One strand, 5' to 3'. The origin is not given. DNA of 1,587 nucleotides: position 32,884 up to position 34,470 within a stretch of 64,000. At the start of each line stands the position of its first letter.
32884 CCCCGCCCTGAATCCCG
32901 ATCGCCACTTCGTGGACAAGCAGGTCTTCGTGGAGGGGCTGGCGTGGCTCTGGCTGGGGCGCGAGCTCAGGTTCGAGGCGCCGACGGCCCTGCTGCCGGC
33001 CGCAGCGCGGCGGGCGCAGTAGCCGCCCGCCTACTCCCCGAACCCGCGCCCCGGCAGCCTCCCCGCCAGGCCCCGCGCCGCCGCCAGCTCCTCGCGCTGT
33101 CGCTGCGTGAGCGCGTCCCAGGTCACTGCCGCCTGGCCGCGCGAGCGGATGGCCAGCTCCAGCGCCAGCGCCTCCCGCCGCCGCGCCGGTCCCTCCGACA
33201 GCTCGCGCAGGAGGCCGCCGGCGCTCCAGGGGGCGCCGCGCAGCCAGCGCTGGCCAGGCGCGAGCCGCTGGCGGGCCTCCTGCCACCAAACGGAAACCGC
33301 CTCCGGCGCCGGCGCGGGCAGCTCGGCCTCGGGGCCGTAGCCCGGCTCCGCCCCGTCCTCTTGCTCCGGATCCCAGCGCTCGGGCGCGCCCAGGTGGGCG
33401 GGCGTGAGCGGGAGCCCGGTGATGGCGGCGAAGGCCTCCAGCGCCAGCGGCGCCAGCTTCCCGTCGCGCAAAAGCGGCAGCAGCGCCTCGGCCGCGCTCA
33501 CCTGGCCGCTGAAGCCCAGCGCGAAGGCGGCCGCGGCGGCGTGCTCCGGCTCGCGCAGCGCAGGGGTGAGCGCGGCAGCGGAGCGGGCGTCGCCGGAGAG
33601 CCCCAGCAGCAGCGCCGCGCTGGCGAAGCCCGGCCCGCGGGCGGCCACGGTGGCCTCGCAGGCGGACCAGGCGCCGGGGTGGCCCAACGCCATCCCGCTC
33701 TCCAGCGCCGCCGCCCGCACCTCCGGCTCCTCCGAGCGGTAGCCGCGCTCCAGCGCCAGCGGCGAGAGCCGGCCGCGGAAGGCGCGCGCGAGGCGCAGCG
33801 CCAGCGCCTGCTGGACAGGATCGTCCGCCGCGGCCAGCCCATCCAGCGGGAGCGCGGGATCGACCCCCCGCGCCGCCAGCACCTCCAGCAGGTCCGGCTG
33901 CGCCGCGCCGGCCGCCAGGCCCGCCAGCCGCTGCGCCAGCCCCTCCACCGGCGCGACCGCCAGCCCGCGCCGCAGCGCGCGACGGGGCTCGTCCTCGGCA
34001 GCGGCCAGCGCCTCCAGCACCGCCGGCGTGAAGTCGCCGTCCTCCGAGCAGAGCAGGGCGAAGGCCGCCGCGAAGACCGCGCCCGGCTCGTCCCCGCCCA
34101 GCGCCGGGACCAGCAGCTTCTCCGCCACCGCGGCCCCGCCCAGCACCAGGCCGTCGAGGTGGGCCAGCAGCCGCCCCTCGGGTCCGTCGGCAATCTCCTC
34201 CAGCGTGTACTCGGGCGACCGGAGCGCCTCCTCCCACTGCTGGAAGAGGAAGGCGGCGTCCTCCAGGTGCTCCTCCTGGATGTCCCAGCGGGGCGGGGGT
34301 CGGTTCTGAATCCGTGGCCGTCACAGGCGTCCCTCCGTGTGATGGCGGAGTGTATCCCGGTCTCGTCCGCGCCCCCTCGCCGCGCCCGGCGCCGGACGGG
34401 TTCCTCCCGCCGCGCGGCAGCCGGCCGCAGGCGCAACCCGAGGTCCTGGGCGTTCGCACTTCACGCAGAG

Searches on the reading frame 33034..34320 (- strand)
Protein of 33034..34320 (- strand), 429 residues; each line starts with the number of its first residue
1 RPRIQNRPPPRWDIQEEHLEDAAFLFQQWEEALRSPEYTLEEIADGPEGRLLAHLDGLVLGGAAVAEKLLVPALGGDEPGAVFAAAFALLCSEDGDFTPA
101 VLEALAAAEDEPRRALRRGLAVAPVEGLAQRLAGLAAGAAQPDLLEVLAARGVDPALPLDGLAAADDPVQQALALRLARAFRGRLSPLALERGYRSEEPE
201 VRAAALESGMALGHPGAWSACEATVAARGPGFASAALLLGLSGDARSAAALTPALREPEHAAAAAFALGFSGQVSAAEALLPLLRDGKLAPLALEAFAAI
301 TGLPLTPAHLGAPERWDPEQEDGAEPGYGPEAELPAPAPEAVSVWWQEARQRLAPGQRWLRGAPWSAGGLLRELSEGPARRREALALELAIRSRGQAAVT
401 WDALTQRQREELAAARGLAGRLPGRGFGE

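Call 102: search_protein_families(library=ncbifam, max_evalue=0.001, proteins=[window:33034-34320:-])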
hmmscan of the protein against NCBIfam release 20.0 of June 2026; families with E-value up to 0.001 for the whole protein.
window:33034-34320:- (429 aa): 1 family
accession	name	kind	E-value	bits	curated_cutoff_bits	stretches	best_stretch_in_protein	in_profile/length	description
TIGR02270.1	TIGR02270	subfamily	5.3e-75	253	206.8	1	12-411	3-410/410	TIGR02270 family protein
